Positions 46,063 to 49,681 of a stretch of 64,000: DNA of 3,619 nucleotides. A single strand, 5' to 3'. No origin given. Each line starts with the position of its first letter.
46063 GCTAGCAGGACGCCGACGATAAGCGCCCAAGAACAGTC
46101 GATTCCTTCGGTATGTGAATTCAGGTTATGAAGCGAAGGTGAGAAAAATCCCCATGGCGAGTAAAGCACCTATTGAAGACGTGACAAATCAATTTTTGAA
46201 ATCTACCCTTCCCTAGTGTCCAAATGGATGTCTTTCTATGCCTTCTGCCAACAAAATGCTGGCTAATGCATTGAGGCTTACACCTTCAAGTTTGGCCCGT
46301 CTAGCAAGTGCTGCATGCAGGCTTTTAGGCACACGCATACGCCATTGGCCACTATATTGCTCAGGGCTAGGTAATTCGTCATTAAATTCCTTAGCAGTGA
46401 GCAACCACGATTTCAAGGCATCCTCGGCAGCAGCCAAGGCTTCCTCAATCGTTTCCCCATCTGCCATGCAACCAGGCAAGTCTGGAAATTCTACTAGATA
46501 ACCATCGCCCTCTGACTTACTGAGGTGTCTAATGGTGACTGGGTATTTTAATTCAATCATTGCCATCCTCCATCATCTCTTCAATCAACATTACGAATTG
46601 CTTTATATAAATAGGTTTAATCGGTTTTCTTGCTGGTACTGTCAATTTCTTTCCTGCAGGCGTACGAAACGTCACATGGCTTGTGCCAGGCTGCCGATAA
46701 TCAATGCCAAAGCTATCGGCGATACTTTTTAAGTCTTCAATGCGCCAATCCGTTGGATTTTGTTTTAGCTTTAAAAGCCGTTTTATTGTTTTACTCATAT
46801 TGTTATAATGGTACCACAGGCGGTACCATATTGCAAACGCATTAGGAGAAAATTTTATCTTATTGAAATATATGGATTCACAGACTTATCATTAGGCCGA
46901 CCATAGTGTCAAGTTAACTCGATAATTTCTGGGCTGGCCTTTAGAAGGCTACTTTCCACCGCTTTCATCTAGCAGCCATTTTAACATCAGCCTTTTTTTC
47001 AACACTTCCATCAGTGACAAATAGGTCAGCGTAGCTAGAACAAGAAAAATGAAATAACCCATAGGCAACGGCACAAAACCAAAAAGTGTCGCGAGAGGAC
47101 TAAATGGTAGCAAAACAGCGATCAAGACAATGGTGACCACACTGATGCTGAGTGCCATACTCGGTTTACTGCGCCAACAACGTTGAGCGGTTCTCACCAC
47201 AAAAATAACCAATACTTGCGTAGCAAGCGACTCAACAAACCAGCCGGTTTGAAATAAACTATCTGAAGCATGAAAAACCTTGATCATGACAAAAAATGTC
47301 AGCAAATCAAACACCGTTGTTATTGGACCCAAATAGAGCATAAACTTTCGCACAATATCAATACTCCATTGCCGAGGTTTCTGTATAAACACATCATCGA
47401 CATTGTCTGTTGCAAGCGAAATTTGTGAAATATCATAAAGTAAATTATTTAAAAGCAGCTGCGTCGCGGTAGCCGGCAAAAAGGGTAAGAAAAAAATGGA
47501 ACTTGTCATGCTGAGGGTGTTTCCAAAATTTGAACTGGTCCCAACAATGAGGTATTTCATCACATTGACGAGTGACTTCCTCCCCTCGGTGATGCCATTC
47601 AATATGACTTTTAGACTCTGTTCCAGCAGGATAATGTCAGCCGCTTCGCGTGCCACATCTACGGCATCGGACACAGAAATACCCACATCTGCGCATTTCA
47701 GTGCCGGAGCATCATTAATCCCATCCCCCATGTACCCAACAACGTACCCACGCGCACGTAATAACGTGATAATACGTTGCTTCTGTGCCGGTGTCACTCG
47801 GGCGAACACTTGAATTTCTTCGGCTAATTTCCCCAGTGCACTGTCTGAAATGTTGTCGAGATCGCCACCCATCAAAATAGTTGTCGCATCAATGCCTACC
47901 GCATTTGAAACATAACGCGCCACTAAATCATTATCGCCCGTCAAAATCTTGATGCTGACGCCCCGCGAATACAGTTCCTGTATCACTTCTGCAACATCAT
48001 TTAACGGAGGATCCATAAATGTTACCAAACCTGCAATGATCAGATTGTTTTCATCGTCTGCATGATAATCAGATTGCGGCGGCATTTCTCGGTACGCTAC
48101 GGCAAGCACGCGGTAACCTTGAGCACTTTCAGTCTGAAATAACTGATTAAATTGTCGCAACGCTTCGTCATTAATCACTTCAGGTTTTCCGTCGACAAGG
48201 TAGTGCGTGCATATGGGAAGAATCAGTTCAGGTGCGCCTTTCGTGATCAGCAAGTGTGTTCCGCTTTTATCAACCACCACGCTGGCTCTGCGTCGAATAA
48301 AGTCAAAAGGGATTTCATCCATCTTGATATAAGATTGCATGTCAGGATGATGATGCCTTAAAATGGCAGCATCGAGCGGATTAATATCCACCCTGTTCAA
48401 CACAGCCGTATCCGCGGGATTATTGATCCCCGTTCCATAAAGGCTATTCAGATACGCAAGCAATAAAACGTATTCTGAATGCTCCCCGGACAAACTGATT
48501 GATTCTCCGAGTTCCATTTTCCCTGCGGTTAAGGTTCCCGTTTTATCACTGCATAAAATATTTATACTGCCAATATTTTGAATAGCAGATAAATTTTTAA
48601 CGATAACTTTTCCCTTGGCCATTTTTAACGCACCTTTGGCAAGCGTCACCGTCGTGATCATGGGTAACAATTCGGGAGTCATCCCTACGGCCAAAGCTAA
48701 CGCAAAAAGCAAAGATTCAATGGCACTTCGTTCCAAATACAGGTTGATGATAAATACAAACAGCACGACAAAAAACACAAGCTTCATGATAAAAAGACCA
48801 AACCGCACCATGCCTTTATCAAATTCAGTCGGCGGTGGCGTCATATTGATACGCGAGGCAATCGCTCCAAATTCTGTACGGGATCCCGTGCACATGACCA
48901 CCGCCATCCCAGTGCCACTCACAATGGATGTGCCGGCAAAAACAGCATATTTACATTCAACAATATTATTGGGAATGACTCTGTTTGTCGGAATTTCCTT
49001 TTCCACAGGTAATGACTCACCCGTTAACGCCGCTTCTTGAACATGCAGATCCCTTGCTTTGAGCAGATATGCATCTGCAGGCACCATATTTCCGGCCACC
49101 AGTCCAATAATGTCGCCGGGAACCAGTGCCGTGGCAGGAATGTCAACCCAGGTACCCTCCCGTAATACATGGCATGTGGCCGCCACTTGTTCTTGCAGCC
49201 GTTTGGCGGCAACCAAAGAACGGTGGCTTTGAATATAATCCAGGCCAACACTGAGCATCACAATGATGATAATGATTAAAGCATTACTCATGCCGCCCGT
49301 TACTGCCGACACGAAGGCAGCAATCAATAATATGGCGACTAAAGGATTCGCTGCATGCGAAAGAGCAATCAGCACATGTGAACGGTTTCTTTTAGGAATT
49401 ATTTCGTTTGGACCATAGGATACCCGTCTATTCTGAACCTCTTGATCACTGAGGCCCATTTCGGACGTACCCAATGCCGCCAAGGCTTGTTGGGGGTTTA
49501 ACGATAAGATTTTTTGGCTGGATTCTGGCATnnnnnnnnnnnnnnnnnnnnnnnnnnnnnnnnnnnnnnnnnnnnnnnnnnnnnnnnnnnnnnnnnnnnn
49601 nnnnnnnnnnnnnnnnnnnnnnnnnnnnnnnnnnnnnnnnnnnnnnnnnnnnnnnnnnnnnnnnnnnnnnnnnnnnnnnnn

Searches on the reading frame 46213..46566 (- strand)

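Call 7: search_protein_families(library=ncbifam, proteins=[window:46213-46566:-])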
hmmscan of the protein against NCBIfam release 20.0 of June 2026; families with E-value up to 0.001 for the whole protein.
window:46213-46566:- (117 aa): 0 families

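Call 23: search_protein_families(library=pfam, proteins=[window:46213-46566:-], max_evalue=0.01)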
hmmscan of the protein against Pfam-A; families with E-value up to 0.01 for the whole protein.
window:46213-46566:- (117 aa): 4 families
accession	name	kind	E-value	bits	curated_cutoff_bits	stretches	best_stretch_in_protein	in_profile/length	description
PF15919.11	HicB_lk_antitox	-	2.4e-11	44.3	27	1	8-70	1-60/123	HicB_like antitoxin of bacterial toxin-antitoxin system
PF05534.18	HicB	-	1.1e-08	35.3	21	1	70-103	15-48/51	HicB family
PF21748.3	UPF0150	-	4.1e-06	27.1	27.3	1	19-66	17-64/64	UPF0150-like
PF22513.2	FitA-like_RHH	-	0.0036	17.7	27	0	79-108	8-37/39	Antitoxin FitA-like, ribbon-helix-helix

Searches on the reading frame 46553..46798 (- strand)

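Call 23: search_protein_families(library=pfam, proteins=[window:46553-46798:-], max_evalue=0.01)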
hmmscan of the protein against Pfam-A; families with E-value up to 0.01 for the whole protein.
window:46553-46798:- (81 aa): 1 family
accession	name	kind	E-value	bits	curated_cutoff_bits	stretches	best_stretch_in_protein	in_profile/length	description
PF07927.17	HicA_toxin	-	0.0043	17.6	27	1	31-68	12-52/58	HicA toxin of bacterial toxin-antitoxin,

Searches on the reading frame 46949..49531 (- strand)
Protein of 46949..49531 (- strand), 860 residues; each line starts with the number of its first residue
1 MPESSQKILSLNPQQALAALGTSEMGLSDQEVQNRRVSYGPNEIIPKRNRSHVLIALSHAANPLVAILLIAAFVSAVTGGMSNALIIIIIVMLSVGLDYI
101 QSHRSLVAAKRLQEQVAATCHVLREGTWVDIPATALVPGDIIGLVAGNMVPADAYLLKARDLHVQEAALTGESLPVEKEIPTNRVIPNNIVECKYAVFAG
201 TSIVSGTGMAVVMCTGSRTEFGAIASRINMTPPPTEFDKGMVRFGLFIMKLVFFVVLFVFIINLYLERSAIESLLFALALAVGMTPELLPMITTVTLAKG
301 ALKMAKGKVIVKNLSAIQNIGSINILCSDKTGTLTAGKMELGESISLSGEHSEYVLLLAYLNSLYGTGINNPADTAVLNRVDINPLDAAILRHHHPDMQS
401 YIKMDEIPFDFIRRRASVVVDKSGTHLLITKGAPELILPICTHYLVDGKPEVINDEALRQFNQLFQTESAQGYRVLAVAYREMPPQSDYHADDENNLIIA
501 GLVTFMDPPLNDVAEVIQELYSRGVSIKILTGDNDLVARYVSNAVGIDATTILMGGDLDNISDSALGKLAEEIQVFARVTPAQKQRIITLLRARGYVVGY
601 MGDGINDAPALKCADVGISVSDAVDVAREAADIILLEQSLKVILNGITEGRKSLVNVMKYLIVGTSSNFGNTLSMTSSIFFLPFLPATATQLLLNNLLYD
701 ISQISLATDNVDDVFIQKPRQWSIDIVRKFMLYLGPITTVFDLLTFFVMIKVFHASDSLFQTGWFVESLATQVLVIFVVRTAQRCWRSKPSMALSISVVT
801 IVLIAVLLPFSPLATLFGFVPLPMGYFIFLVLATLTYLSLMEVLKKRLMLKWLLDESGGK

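Call 7: search_protein_families(library=ncbifam, proteins=[window:46949-49531:-])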
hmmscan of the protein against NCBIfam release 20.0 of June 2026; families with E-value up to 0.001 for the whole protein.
window:46949-49531:- (860 aa): 23 families
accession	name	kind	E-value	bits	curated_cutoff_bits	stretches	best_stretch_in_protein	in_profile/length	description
TIGR01524.1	ATPase-IIIB_Mg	equivalog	3.1e-255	849.1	610.75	1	14-847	20-859/867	magnesium-translocating P-type ATPase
NF011702.0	PRK15122.1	subfamily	2.7e-233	776.8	975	1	13-847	36-898/907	magnesium-translocating P-type ATPase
TIGR01647.1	ATPase-IIIA_H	equivalog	3.9e-139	465.1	615.5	1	26-807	1-751/755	plasma-membrane proton-efflux P-type ATPase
TIGR01522.1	ATPase-IIA2_Ca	equivalog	3.1e-123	412.3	798.3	1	9-732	5-727/854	calcium-transporting P-type ATPase, PMR1-type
TIGR01116.1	ATPase-IIA1_Ca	equivalog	1.5e-91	307.8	703.4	2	63-347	8-289/799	calcium-translocating P-type ATPase, SERCA-type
TIGR01517.1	ATPase-IIB_Ca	equivalog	6.9e-85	285.9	507.05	1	24-731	53-765/882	calcium-translocating P-type ATPase, PMCA-type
TIGR01494.1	ATPase_P-type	subfamily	1e-78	264.9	62.3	3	87-351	2-239/478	HAD-IC family P-type ATPase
TIGR01657.1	P-ATPase-V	hypoth_equivalog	7.8e-74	248.8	618.25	3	17-341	131-466/1055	ATP13A2 family polyamine export P-type ATPase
TIGR01106.1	ATPase-IIC_X-K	subfamily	4.5e-73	246.6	946.1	3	83-341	106-362/997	Na,H/K antiporter P-type ATPase subunit alpha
TIGR01523.1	ATPase-IID_K-Na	equivalog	1.3e-72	244.8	645.05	3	399-675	481-772/997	potassium/sodium efflux P-type ATPase, fungal-type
TIGR01525.1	ATPase-IB_hvy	subfamily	1.2e-57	196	346.25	2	68-549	5-427/560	heavy metal translocating P-type ATPase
TIGR01511.1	ATPase-IB1_Cu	subfamily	4.6e-44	151.2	397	3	550-668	387-500/542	copper-translocating P-type ATPase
TIGR01512.1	ATPase-IB2_Cd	subfamily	3.9e-41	141.3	313.5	3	67-341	4-252/494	cadmium family heavy metal-translocating P-type ATPase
NF008262.1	PRK11033.1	equivalog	7.7e-32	110.6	1005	2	68-382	182-481/731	zinc/cadmium/mercury/lead-transporting ATPase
NF007952.0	PRK10671.1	equivalog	6.2e-29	100.7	1316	2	553-664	675-784/838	copper-exporting P-type ATPase CopA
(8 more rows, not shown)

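Call 10: find_related_loci(query=window:46949-49531:-, collection=genome_contigs, flank=3000)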
Query window:46949-49531:- (860 aa) in genome_contigs; peptide patterns used: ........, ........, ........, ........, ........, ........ (x = any residue, [..] = any of these).
600 stretches matched a pattern (row limit reached: there are more); 590 encode a relative of the query (tblastn E <= 1e-3); the best 80 are kept; 80 distinct loci.
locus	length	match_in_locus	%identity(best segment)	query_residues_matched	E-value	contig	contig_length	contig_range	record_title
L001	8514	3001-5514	55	20-855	0e+0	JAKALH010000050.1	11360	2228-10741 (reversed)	MAG: Chloroflexi bacterium isolate WY5.bin120 NODE_9933_length_11360_cov_1.404077, whole genome shotgun sequence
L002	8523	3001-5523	53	14-856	0e+0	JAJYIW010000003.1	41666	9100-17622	MAG: Chloroflexi bacterium isolate DBS2-1.bin135 NODE_1539_length_41666_cov_6.564433, whole genome shotgun sequence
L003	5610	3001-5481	54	20-849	0e+0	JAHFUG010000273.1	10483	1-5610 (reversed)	MAG: Blastocatellia bacterium isolate nzgw74 NODE_540_length_10484_cov_9.252340, whole genome shotgun sequence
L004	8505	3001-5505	53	20-853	0e+0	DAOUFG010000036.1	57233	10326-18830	MAG TPA_asm: Thermoflexales bacterium isolate R103_16 k99_521020, whole genome shotgun sequence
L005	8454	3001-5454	50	25-851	0e+0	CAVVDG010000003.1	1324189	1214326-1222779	MAG: Terriglobia bacterium isolate MFD02416.bin.1.66 genome assembly, contig: contig_29593, whole genome shotgun sequenc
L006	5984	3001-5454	50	25-850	0e+0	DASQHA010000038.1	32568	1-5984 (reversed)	MAG TPA_asm: Terriglobales bacterium isolate SMAG_U11821 k141_70159, whole genome shotgun sequence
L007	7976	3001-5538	49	2-851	0e+0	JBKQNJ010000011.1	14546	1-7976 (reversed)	MAG: Candidatus Acidiferrales bacterium isolate LASAr3G3H3I__bin_91 LASAr3G3H3I_000000023413, whole genome shotgun seque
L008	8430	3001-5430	51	26-845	0e+0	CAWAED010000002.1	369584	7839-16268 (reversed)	MAG: uncultured Acidobacteriota bacterium isolate MFD00731.bin.3.147 genome assembly, contig: contig_15076, whole genome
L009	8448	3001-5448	50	26-849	0e+0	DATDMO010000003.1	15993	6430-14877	MAG TPA_asm: Candidatus Acidiferrales bacterium isolate SMAG_U413 k141_1000308, whole genome shotgun sequence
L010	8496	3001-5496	50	11-851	0e+0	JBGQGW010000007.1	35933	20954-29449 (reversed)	MAG: Terriglobia bacterium isolate OBJ2_061818_090_18 k141_557929_length_35933_cov_11.4309, whole genome shotgun sequenc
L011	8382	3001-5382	48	25-852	0e+0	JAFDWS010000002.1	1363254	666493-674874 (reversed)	MAG: Armatimonadota bacterium isolate SZAS-3 ARMAT-KAN-4__2__length-1363254, whole genome shotgun sequence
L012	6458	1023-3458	48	4-823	0e+0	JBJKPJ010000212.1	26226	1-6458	MAG: Candidatus Bathyarchaeia archaeon isolate Bin_119 S1Ck127_178501_flag_1_multi_5.0000_len_26226, whole genome shotgu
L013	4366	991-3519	45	2-853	0e+0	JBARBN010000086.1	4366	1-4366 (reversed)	MAG: Nitrospirota bacterium isolate MFD05764_ilm_asm_bin136 k127_982788, whole genome shotgun sequence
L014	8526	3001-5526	45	2-852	0e+0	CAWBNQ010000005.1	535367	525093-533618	MAG: Nitrospirota bacterium isolate MFD01299.bin.1.15 genome assembly, contig: contig_40407, whole genome shotgun sequen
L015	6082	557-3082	46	2-852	0e+0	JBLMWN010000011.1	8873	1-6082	MAG: Betaproteobacteria bacterium isolate MAG281 PRJNA957066_bin7_renamed_12, whole genome shotgun sequence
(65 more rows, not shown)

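Call 12: find_encoding_contigs(protein=window:46949-49531:-, flank=3000, max_places=6)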
Protein window:46949-49531:- (860 aa): no gene with exactly this product is on record in the collection.

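Call 14: find_homologous_proteins(query=window:46949-49531:-, max_evalue=1e-100)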
Query window:46949-49531:- (860 aa): 6568 proteins with E <= 1e-100 among 8000 candidates; the best 120 are listed.
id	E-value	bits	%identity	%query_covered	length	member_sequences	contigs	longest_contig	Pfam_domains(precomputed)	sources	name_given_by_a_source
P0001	0.0e+0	1877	100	100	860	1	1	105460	PF00702.33,PF13246.13,PF00689.27,PF00690.32,PF00122.26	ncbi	ncbi:MAG: magnesium-translocating P-type ATPase [Gammaproteobacteria bacterium]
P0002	0.0e+0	1266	69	99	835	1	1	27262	PF00702.33,PF13246.13,PF00689.27,PF00690.32,PF00122.26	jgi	jgi:Mg2+-importing ATPase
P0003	0.0e+0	1237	65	100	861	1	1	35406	PF00702.33,PF13246.13,PF00689.27,PF00690.32,PF00122.26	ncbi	ncbi:MAG: magnesium-translocating P-type ATPase [Gammaproteobacteria bacterium]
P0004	0.0e+0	1230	65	99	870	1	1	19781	PF00702.33,PF13246.13,PF00689.27,PF00690.32,PF00122.26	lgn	-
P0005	0.0e+0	1223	65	99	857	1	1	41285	PF00702.33,PF13246.13,PF00689.27,PF00690.32,PF00122.26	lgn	-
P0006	0.0e+0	1220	65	99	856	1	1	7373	PF00702.33,PF13246.13,PF00689.27,PF00690.32,PF00122.26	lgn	-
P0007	0.0e+0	1213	64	99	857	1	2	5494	PF00702.33,PF13246.13,PF00689.27,PF00690.32,PF00122.26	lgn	-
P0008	0.0e+0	1205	63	99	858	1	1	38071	PF00702.33,PF13246.13,PF00689.27,PF00690.32,PF00122.26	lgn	-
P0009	0.0e+0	1200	64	99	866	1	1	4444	PF00702.33,PF13246.13,PF00689.27,PF00690.32,PF00122.26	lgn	-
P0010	0.0e+0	1196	64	99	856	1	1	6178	PF00702.33,PF13246.13,PF00689.27,PF00690.32,PF00122.26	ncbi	-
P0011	0.0e+0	1173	63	99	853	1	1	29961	PF00702.33,PF13246.13,PF00689.27,PF00690.32,PF00122.26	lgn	-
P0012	0.0e+0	1171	63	99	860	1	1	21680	PF00702.33,PF13246.13,PF00689.27,PF00690.32,PF00122.26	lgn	-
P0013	0.0e+0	1166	63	99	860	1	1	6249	PF00702.33,PF13246.13,PF00689.27,PF00690.32,PF00122.26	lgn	-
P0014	0.0e+0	1164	62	99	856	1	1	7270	PF00702.33,PF13246.13,PF00689.27,PF00690.32,PF00122.26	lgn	-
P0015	0.0e+0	1164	62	98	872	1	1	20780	PF00702.33,PF13246.13,PF00689.27,PF00690.32,PF00122.26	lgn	-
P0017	0.0e+0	1154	61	100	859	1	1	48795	PF00702.33,PF13246.13,PF00689.27,PF00690.32,PF00122.26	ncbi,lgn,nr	ncbi:MAG: magnesium-translocating P-type ATPase [Gammaproteobacteria bacterium]|nr:magnesium-translo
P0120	0.0e+0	1041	57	96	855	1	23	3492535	PF00702.33,PF13246.13,PF00689.27,PF00690.32,PF00122.26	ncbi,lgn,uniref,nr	ncbi:magnesium-translocating P-type ATPase [Legionella pneumophila]|uniref:magnesium-translocating P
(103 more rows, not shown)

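Call 16: find_encoding_contigs(protein=P0002, flank=2500, max_places=2)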
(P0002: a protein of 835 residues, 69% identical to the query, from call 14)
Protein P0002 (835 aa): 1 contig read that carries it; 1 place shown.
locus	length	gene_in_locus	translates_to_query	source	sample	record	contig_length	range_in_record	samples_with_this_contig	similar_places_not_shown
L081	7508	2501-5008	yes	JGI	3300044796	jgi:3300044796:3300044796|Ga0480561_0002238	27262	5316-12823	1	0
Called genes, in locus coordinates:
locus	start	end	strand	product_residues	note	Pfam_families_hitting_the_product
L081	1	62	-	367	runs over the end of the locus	PF00871:Acetate_kinase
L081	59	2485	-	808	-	PF00690:Cation_ATPase_N, PF00122:E1-E2_ATPase, PF00702:Hydrolase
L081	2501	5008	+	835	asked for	PF00690:Cation_ATPase_N, PF00122:E1-E2_ATPase, PF13246:Cation_ATPase, PF00702:Hydrolase, PF00689:Cation_ATPase_C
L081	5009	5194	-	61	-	PF09917:DUF2147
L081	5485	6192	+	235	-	PF20334:DUF6629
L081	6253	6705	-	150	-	PF09917:DUF2147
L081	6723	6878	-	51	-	PF11752:DUF3309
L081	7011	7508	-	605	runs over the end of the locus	PF11999:Ice_binding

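Call 17: find_encoding_contigs(protein=P0003, flank=2500, max_places=2)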
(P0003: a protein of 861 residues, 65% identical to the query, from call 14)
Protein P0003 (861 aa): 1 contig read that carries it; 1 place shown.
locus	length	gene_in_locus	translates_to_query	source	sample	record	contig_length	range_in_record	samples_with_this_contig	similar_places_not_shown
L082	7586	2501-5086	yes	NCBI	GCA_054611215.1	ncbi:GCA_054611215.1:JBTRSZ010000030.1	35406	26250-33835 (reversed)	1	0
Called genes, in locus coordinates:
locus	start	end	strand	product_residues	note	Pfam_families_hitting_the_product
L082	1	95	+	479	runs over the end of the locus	PF21663:WipA_Phos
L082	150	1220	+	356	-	-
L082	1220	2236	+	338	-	PF13483:Lactamase_B_3, PF12706:Lactamase_B_2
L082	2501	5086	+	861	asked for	PF00690:Cation_ATPase_N, PF00122:E1-E2_ATPase, PF00702:Hydrolase, PF13246:Cation_ATPase, PF00689:Cation_ATPase_C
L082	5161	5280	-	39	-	PF00582:Usp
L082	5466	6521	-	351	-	PF14415:DUF4424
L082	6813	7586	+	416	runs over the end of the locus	-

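Call 18: find_encoding_contigs(protein=P0005, flank=2500, max_places=2)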
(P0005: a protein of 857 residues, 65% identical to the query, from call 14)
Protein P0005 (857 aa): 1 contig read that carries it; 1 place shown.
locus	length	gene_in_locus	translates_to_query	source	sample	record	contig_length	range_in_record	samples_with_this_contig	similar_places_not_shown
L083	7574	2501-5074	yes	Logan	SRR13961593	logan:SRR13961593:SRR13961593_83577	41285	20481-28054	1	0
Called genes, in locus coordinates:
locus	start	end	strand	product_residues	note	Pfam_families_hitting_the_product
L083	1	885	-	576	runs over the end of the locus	PF01447:Peptidase_M4, PF02868:Peptidase_M4_C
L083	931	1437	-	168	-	PF03350:UPF0114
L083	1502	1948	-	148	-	PF02566:OsmC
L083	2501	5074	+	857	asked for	PF00690:Cation_ATPase_N, PF00122:E1-E2_ATPase, PF13246:Cation_ATPase, PF00702:Hydrolase, PF00689:Cation_ATPase_C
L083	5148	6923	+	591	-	PF00664:ABC_membrane, PF00005:ABC_tran, PF02463:SMC_N (faint)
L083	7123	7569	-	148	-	PF00027:cNMP_binding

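Call 24: find_encoding_contigs(protein=P0004, flank=1500, max_places=1)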
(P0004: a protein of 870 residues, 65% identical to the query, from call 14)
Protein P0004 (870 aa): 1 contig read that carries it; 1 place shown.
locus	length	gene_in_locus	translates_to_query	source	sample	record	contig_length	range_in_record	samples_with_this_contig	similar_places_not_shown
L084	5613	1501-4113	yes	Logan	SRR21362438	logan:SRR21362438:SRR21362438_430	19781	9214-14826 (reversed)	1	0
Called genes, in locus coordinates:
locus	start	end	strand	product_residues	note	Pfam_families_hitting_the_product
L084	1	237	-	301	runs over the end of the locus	PF05150:Legionella_OMP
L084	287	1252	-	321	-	PF05150:Legionella_OMP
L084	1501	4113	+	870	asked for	PF00690:Cation_ATPase_N, PF00122:E1-E2_ATPase, PF13246:Cation_ATPase, PF00702:Hydrolase, PF00689:Cation_ATPase_C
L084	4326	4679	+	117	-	-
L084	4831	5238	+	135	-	-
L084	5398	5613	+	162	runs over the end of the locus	PF00383:dCMP_cyt_deam_1, PF14437:MafB19-deam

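Call 25: find_encoding_contigs(protein=P0008, flank=1500, max_places=1)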
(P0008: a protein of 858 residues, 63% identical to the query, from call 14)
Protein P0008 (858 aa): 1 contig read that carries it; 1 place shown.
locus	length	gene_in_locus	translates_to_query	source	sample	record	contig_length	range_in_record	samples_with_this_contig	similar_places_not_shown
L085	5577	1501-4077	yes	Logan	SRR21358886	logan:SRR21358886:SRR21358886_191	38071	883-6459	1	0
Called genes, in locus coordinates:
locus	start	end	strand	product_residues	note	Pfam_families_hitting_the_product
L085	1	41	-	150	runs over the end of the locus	PF10116:Host_attach, PF18856:baeRF_family12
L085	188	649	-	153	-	PF00011:HSP20, PF17886:ArsA_HSP20 (weak)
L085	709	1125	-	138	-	PF00571:CBS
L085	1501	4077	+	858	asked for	PF00690:Cation_ATPase_N, PF00122:E1-E2_ATPase, PF00702:Hydrolase, PF13246:Cation_ATPase, PF00689:Cation_ATPase_C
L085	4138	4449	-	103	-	PF01244:Peptidase_M19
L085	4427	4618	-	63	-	PF01244:Peptidase_M19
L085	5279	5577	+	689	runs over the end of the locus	PF25778:DUF7948, PF06739:SBBP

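Call 26: find_encoding_contigs(protein=P0017, flank=1500, max_places=1)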
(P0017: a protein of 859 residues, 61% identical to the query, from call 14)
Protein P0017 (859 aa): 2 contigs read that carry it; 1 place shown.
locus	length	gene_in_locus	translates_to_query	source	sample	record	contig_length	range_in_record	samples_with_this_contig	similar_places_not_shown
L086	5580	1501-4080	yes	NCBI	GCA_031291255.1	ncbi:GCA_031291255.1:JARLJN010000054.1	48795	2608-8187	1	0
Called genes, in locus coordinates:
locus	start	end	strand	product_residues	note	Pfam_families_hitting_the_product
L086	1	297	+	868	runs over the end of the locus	-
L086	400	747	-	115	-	-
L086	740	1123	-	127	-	PF05973:Gp49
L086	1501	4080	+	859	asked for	PF00690:Cation_ATPase_N, PF00122:E1-E2_ATPase, PF00702:Hydrolase, PF13246:Cation_ATPase, PF00689:Cation_ATPase_C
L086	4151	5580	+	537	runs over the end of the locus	PF01266:DAO (faint), PF01494:FAD_binding_3, PF05834:Lycopene_cycl (faint)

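Call 27: find_encoding_contigs(protein=P0120, flank=1500, max_places=1)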
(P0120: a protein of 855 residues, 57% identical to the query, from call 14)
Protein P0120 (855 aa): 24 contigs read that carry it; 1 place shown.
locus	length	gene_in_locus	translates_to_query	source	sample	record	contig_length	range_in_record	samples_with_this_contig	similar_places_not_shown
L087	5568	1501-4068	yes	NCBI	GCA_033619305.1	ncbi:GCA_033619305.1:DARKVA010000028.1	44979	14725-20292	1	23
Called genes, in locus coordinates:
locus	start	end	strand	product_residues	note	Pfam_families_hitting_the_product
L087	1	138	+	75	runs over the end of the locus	PF13560:HTH_31, PF01381:HTH_3, PF13443:HTH_26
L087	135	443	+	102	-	PF13657:Couple_hipA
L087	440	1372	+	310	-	PF07804:HipA_C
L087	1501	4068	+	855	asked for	PF00690:Cation_ATPase_N, PF00122:E1-E2_ATPase, PF13246:Cation_ATPase, PF00702:Hydrolase, PF00689:Cation_ATPase_C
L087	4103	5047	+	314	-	PF03706:LPG_synthase_TM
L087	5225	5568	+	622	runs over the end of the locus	PF00122:E1-E2_ATPase, PF00702:Hydrolase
